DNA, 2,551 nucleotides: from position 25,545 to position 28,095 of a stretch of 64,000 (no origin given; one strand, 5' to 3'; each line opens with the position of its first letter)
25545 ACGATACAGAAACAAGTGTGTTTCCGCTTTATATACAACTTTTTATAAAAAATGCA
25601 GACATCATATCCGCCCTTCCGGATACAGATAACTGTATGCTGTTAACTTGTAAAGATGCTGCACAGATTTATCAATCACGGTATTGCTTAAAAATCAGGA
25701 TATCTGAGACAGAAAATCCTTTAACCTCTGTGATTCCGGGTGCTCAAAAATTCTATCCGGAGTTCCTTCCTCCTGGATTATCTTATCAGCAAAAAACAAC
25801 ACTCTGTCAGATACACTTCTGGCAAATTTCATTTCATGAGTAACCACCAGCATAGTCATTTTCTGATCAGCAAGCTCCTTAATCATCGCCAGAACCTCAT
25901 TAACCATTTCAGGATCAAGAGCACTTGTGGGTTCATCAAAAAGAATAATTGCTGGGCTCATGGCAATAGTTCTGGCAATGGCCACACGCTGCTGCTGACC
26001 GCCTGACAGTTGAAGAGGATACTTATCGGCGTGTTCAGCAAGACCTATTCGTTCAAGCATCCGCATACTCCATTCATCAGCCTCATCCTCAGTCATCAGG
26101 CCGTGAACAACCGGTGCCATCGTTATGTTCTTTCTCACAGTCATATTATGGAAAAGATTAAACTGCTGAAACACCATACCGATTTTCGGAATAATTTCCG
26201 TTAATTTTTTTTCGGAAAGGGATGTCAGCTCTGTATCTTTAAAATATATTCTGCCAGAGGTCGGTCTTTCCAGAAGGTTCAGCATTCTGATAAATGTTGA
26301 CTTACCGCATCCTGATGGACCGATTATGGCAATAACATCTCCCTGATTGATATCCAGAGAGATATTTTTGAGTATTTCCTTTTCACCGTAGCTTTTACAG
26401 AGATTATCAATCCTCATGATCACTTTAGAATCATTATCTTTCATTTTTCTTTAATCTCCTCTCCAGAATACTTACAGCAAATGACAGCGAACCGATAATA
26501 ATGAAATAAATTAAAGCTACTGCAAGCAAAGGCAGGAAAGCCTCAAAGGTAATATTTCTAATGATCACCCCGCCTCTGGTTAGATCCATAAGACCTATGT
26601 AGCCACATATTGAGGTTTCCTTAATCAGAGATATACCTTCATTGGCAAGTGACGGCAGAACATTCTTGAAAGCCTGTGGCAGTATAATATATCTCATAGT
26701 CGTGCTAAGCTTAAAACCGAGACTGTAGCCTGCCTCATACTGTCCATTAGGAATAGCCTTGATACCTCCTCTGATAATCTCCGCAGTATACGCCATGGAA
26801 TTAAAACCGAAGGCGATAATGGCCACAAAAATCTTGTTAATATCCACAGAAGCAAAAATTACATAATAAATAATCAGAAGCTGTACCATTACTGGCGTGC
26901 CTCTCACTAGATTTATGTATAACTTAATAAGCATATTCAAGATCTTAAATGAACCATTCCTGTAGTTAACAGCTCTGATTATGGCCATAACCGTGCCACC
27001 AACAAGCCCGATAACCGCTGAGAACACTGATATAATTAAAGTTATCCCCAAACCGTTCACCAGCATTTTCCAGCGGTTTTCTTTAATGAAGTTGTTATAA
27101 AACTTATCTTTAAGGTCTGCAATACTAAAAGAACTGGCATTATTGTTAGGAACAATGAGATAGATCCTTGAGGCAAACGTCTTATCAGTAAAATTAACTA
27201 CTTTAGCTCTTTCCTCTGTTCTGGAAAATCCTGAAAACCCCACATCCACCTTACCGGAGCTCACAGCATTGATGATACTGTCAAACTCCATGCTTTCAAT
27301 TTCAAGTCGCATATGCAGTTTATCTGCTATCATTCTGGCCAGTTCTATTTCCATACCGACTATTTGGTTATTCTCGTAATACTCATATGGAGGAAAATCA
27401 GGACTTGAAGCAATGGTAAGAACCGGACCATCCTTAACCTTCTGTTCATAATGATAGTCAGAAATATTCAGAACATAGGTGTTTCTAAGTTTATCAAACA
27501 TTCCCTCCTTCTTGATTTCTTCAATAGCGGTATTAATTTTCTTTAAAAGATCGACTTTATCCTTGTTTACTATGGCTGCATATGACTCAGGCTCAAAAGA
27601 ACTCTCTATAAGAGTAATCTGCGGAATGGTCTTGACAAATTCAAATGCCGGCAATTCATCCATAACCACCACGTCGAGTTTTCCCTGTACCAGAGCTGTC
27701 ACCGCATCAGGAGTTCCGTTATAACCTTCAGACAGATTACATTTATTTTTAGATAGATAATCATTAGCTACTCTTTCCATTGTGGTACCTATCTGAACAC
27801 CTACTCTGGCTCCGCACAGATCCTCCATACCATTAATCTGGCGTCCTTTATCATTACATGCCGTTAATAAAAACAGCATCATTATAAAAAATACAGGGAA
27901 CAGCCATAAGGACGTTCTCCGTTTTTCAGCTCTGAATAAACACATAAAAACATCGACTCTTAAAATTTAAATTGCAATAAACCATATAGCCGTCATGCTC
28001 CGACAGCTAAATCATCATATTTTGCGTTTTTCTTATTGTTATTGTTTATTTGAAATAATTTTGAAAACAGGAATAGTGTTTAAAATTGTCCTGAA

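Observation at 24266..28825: Three paralogous GGA-hairpin sRNA genes (CsrB/RsmY/RsmZ-like) clustered within 4.4 kb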

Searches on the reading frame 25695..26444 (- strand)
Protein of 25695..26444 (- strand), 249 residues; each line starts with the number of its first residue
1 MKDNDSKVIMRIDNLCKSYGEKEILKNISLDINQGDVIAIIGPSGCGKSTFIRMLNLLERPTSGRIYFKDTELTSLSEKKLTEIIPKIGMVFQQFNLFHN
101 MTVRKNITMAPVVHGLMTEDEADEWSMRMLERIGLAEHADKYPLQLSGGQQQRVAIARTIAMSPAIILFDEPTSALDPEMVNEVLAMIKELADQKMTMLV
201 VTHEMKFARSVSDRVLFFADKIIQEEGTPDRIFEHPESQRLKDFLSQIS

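Call 11: find_encoding_contigs(protein=window:25695-26444:-, flank=10000, max_places=6)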
Protein window:25695-26444:- (249 aa): 23 contigs read that carry it; 6 places shown.
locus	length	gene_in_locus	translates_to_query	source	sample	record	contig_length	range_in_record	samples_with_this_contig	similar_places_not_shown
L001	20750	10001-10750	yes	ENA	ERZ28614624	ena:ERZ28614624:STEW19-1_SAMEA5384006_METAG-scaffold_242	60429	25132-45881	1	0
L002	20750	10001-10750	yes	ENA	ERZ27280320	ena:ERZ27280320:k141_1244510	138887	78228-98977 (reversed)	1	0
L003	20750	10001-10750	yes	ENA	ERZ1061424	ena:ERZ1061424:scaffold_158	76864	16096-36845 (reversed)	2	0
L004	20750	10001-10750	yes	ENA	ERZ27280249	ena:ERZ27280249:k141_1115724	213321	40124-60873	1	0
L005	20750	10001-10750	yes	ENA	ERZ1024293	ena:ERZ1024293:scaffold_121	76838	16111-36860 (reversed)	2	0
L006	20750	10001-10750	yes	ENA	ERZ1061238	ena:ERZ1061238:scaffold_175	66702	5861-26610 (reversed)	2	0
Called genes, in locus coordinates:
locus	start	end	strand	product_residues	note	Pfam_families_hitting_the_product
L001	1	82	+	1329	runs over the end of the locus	PF13476:AAA_23, PF13555:AAA_29 (weak), PF13558:SbcC_Walker_B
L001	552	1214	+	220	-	PF01728:FtsJ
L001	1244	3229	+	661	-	PF06480:FtsH_ext, PF06068:TIP49 (weak), PF00004:AAA, PF17862:AAA_lid_3, PF01434:Peptidase_M41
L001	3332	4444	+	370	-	PF00809:Pterin_bind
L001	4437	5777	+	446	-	PF02878:PGM_PMM_I, PF02879:PGM_PMM_II, PF02880:PGM_PMM_III, PF00408:PGM_PMM_IV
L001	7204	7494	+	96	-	-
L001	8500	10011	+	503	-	PF00497:SBP_bac_3, PF00528:BPD_transp_1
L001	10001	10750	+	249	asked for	PF02463:SMC_N, PF13175:AAA_15 (faint), PF00005:ABC_tran, PF13304:AAA_21 (faint)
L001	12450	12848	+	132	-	-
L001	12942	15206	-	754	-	PF02384:N6_Mtase, PF05175:MTS (faint), PF07669:Eco57I, PF12950:TaqI_C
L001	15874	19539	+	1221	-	PF12794:MscS_TM, PF00924:MS_channel_2nd, PF21082:MS_channel_3rd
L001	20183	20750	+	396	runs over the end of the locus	PF01547:SBP_bac_1, PF13416:SBP_bac_8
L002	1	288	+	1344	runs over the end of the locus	PF13476:AAA_23, PF13555:AAA_29 (weak), PF13558:SbcC_Walker_B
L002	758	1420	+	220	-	PF01728:FtsJ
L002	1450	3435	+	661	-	PF06480:FtsH_ext, PF06068:TIP49 (weak), PF00004:AAA, PF17862:AAA_lid_3, PF01434:Peptidase_M41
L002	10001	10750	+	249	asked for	PF02463:SMC_N, PF13175:AAA_15 (faint), PF00005:ABC_tran, PF13304:AAA_21 (faint)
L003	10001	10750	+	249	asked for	PF02463:SMC_N, PF13175:AAA_15 (faint), PF00005:ABC_tran, PF13304:AAA_21 (faint)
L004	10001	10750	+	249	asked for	PF02463:SMC_N, PF13175:AAA_15 (faint), PF00005:ABC_tran, PF13304:AAA_21 (faint)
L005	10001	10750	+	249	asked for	PF02463:SMC_N, PF13175:AAA_15 (faint), PF00005:ABC_tran, PF13304:AAA_21 (faint)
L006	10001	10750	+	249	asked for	PF02463:SMC_N, PF13175:AAA_15 (faint), PF00005:ABC_tran, PF13304:AAA_21 (faint)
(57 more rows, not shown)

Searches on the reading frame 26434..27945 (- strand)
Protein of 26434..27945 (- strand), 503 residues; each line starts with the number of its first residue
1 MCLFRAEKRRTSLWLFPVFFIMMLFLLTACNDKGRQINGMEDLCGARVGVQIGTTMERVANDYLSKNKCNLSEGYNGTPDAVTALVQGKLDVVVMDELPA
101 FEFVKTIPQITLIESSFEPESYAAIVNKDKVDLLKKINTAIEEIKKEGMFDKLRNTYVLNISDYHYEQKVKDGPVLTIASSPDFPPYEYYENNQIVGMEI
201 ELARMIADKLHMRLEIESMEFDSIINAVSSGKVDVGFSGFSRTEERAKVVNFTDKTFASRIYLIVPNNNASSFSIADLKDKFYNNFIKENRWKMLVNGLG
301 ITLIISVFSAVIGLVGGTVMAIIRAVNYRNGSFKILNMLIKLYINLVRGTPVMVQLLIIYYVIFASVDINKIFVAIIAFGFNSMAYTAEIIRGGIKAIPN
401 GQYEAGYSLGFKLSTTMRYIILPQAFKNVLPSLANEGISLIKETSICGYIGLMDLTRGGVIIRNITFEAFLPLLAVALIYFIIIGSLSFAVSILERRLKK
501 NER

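Call 13: find_related_loci(query=window:26434-27945:-, collection=genome_contigs, flank=10000)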
Query window:26434-27945:- (503 aa) in genome_contigs; peptide patterns used: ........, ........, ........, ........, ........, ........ (x = any residue, [..] = any of these).
168 stretches matched a pattern; 120 encode a relative of the query (tblastn E <= 1e-3); the best 80 are kept; 80 distinct loci.
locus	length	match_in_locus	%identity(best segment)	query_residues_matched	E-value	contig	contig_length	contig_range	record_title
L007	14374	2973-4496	64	1-503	0e+0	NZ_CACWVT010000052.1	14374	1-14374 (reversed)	MAG: uncultured Ruminobacter sp. isolate RUG10948, whole genome shotgun sequence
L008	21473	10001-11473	64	16-503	0e+0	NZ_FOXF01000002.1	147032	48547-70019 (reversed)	Ruminobacter amylophilus strain DSM 1361, whole genome shotgun sequence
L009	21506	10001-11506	63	7-503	0e+0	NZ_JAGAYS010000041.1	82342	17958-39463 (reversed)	MAG: Ruminobacter sp. isolate RGIG8895 Water_deer_Omasum.Co__c358224, whole genome shotgun sequence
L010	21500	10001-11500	63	9-503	0e+0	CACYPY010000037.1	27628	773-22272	MAG: uncultured Ruminobacter sp. isolate RUG12170 genome assembly, contig: RUG12170_asm_37, whole genome shotgun sequenc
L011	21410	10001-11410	63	35-503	0e+0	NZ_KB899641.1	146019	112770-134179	Succinimonas amylolytica DSM 2873 F557DRAFT_scaffold00006.6, whole genome shotgun sequence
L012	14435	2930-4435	58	7-503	0e+0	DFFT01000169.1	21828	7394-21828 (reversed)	MAG TPA_asm: Succinivibrionaceae bacterium UBA3769 UBA3769_contig_166501, whole genome shotgun sequence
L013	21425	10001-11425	60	29-503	0e+0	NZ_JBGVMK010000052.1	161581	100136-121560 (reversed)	MAG: Succinimonas sp. isolate fecal_MAG_26 fecal_MAG_26_contig_0060, whole genome shotgun sequence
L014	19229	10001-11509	50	4-503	2e-158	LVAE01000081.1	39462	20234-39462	MAG: Fibrobacterales bacterium Fibro_02 Fibro_02_contig_51245, whole genome shotgun sequence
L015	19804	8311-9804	49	9-503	8e-157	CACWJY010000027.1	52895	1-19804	MAG: Fibrobacter succinogenes isolate RUG10650 genome assembly, contig: RUG10650_asm_27, whole genome shotgun sequence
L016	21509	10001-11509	49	4-503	1e-156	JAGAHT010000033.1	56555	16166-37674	MAG: Fibrobacter sp. isolate RGIG8454 Water_deer_Abomasum.Co__c291095, whole genome shotgun sequence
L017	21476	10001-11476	50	15-503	6e-156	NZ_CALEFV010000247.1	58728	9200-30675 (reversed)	MAG: uncultured Fibrobacter sp. isolate SRR6425803_bin.126_CONCOCT_v1.1_MAG ERZ1767618.147, whole genome shotgun sequenc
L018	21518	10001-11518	49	1-503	4e-155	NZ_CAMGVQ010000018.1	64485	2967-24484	MAG: uncultured Fibrobacter sp. isolate SRR11551376_bin.56_metaWRAP_v1.3_MAG ERZ11474002.86, whole genome shotgun sequen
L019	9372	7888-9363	50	15-503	2e-153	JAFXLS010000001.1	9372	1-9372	MAG: Fibrobacter sp. isolate RGIG6529 Sheep_Reticulum-2__c4577, whole genome shotgun sequence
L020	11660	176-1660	50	18-503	1e-148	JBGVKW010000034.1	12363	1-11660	MAG: Agathobacter sp. isolate fecal_MAG_296 fecal_MAG_296_contig_0034, whole genome shotgun sequence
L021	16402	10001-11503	49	15-503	1e-147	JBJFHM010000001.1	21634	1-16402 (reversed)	MAG: Oscillospiraceae bacterium isolate PUUB61_bin.030 NODE_1077_length_21634_cov_11.539089, whole genome shotgun sequen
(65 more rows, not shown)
